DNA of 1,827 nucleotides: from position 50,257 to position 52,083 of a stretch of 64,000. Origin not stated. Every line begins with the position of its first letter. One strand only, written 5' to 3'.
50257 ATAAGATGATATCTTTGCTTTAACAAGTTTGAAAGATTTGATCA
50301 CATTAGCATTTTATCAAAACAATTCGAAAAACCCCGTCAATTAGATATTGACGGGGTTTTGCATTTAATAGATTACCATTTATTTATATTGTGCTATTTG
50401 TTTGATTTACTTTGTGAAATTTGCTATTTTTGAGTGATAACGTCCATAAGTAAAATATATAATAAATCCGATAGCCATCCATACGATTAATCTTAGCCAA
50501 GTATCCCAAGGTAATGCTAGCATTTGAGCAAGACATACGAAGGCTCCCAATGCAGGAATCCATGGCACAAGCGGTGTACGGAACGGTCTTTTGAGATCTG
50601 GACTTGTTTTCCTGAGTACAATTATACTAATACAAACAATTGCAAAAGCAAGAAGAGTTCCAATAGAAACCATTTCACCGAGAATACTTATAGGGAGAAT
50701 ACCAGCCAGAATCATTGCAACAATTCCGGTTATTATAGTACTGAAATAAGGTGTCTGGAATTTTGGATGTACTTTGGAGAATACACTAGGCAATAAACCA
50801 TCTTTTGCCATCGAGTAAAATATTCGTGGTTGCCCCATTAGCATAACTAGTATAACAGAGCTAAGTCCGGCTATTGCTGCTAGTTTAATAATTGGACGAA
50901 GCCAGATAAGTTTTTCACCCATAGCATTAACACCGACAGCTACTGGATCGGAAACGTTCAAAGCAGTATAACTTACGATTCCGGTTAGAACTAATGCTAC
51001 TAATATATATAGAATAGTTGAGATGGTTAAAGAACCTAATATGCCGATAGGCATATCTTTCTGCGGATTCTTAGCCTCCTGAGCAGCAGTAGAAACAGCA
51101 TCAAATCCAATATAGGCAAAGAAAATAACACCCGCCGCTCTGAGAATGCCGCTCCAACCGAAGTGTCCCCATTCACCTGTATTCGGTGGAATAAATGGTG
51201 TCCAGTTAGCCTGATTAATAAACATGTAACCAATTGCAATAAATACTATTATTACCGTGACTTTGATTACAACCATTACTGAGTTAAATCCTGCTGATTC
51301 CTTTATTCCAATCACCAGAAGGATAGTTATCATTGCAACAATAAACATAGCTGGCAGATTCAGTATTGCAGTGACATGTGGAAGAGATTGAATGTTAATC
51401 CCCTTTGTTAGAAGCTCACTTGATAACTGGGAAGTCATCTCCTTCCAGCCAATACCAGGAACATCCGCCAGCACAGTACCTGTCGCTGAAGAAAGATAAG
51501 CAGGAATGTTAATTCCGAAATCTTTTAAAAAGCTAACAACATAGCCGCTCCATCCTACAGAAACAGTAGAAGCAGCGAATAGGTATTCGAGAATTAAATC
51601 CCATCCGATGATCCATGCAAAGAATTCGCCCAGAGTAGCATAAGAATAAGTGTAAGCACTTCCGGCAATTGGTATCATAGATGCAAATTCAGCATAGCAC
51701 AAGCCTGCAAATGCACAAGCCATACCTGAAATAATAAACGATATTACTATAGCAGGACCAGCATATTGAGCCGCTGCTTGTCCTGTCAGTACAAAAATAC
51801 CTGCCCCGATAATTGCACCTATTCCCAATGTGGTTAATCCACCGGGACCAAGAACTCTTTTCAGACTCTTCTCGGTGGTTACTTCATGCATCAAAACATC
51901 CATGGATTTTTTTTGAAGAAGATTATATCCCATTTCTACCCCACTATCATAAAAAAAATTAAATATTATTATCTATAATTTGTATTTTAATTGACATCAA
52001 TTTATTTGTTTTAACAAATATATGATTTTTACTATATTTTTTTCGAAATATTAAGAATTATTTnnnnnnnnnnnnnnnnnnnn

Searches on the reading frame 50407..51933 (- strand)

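Call 82: search_protein_families(library=ncbifam, proteins=[window:50407-51933:-], max_evalue=0.00001)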
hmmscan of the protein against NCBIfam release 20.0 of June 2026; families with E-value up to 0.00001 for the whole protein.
window:50407-51933:- (508 aa): 33 families (the best 25 are shown)
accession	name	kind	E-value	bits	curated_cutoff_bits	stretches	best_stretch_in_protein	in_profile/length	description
NF053761.1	BrChAATpBcaP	equivalog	1.5e-182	607.8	690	2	187-504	151-459/460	branched-chain amino acid transporter BcaP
TIGR00909.1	2A0306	subfamily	2.2e-127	425.5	556.8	2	180-496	122-429/429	amino acid transporter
TIGR00906.1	2A0303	subfamily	3e-107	359.5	681.7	3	187-444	161-430/602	cationic amino acid transport permease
TIGR00908.1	2A0305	equivalog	2.3e-36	125.6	381.75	1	195-503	125-436/442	ethanolamine permease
TIGR00911.1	2A0308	subfamily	6.2e-29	100.8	701.8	1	192-480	170-458/505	L-type amino acid transporter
NF008466.1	PRK11357.1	equivalog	4.7e-25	88.4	800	1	190-475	122-406/446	fructoselysine/psicoselysine transporter FrlA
TIGR00905.1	2A0302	subfamily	3.7e-22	78.8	409.05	2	193-504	131-442/473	basic amino acid/polyamine antiporter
TIGR03428.1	ureacarb_perm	hypoth_equivalog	1.3e-18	67.1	740.45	1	197-452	150-402/475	permease, urea carboxylase system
NF008484.0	PRK11387.1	equivalog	6.4e-18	65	716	1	141-500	83-453/471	S-methylmethionine permease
NF008094.0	PRK10836.1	subfamily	2.6e-15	56.2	735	2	17-119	6-108/489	amino acid permease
NF007876.0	PRK10580.1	equivalog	8.6e-15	54.5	736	2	182-440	119-376/457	proline-specific permease ProY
NF007929.0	PRK10644.1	equivalog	1.2e-14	53.9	574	1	190-450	118-385/445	arginine/agmatine antiporter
TIGR01773.1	GABAperm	equivalog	2.2e-14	53.1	678.1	2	28-113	14-98/452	GABA permease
NF011623.0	PRK15049.1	equivalog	6.6e-14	51.6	773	2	198-448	151-411/499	L-asparagine permease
NF047867.1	AA_transp_ThrP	exception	1.7e-13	50.3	850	2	172-492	106-444/461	bifunctional threonine/serine APC transporter ThrP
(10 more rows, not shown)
